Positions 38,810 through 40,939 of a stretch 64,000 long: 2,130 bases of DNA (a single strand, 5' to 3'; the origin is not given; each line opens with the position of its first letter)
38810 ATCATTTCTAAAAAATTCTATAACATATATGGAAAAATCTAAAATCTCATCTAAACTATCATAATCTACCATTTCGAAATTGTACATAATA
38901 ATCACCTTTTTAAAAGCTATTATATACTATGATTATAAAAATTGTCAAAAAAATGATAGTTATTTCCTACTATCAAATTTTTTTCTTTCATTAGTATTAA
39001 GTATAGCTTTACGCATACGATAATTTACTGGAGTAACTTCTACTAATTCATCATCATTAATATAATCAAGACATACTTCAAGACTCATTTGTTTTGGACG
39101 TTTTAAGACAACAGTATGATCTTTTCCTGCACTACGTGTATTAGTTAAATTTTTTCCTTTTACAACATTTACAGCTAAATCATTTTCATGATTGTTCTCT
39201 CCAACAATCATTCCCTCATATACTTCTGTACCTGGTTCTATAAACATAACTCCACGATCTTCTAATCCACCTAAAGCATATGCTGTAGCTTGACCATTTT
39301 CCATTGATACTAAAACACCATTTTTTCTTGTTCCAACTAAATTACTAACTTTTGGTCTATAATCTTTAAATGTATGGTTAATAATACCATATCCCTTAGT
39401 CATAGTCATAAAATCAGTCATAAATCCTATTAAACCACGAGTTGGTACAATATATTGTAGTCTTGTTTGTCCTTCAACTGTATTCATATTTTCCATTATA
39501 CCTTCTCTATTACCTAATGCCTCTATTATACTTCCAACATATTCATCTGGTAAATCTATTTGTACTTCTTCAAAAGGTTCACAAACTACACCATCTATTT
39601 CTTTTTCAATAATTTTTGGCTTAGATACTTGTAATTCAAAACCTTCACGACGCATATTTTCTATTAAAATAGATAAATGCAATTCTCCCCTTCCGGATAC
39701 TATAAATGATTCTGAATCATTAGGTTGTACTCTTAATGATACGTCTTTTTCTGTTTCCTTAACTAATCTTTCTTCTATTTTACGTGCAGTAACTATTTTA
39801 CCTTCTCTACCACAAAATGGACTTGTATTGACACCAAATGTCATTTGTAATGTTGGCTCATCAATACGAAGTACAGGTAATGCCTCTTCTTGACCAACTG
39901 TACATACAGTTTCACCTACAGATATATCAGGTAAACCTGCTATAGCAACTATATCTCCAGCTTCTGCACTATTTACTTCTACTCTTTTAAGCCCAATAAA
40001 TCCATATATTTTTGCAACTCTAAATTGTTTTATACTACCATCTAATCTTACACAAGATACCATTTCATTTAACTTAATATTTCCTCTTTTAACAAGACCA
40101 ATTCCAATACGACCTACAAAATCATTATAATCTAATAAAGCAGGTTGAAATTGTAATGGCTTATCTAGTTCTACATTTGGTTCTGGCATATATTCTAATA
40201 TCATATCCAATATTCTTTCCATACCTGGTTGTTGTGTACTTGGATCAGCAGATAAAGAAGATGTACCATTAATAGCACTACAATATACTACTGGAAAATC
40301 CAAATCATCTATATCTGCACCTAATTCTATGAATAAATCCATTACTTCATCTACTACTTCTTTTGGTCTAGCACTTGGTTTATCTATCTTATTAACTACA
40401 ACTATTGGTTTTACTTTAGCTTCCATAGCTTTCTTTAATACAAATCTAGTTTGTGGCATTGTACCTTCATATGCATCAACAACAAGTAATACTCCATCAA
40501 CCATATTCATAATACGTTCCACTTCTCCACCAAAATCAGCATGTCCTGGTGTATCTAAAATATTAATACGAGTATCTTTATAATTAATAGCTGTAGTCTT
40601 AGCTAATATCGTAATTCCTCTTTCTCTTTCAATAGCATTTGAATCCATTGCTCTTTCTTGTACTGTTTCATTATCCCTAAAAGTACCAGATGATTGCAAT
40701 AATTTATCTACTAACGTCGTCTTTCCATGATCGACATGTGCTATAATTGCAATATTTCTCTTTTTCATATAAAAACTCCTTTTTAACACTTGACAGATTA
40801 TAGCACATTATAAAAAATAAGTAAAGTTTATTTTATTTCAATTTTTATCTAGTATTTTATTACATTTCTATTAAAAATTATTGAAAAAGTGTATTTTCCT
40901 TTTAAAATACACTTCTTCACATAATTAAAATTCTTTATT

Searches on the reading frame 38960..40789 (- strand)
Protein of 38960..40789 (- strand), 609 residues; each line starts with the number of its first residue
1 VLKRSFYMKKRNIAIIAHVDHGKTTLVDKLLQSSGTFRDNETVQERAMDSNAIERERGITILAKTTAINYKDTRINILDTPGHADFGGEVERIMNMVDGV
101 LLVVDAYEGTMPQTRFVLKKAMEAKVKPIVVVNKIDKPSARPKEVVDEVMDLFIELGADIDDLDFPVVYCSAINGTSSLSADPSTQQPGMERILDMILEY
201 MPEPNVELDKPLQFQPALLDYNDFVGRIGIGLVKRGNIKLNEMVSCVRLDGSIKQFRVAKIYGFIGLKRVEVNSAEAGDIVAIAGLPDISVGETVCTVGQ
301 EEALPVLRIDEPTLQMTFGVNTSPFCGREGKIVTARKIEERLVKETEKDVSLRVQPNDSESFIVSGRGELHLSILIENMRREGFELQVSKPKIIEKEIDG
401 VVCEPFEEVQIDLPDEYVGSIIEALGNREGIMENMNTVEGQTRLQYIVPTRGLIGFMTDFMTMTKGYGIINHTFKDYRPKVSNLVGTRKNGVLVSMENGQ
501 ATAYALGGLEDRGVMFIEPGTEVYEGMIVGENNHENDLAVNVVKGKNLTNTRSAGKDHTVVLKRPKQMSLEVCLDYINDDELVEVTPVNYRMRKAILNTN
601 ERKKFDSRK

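Call 5: search_protein_families(library=ncbifam, proteins=[window:38960-40789:-])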
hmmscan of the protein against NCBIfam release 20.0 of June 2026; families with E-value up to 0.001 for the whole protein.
window:38960-40789:- (609 aa): 37 families (the best 25 are shown)
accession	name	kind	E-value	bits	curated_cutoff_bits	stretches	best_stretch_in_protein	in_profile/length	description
TIGR01394.1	TypA_BipA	equivalog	1.3e-268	892.2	757.3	1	11-604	2-594/594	translational GTPase TypA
NF007583.0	PRK10218.1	equivalog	5.8e-227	754.5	1260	1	9-604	4-599/607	ribosome-dependent GTPase TypA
TIGR00484.1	EF-G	equivalog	5.8e-63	213.1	659.4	3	6-151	6-153/691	elongation factor G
NF009381.0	PRK12740.1-5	subfamily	8.2e-59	199.7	583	3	9-153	8-154/692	elongation factor G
TIGR01393.1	lepA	equivalog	5.7e-58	196.7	533.9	2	9-388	2-362/595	translation elongation factor 4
TIGR00490.1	aEF-2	equivalog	2.1e-57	194.8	738.45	3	9-163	18-176/720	elongation factor EF-2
NF012153.1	tet_protect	equivalog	1.4e-49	168.9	775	2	12-151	2-143/614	tetracycline resistance ribosomal protection protein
NF009891.0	PRK13351.1-1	equivalog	3.9e-46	157.9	597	2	10-153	9-154/681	elongation factor G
NF009377.1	PRK12740.1-1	equivalog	1.3e-39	136.2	890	3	10-176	13-178/700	elongation factor G-like protein EF-G2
NF000120.3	47473_otr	exception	1.4e-38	132.9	900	1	10-152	2-146/608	tetracycline resistance ribosomal protection protein Otr(A)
NF009379.0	PRK12740.1-3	equivalog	4.2e-38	131.4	513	2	8-149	6-149/674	elongation factor G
NF001964.0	PRK00741.1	equivalog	1.3e-35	122.8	473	1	9-179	11-184/529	peptide chain release factor 3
NF058620.1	EFG2_Bacteroid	exception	4.7e-33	114.5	1000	3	11-168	10-166/717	elongation factor G2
NF033148.1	tet_protect_M_W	exception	5.6e-33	114.1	1100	1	8-151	1-146/639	TetM/TetW/TetO/TetS family tetracycline resistance ribosomal protection protein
NF009373.0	PRK12736.1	subfamily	1.8e-30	106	452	1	10-283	12-277/394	elongation factor Tu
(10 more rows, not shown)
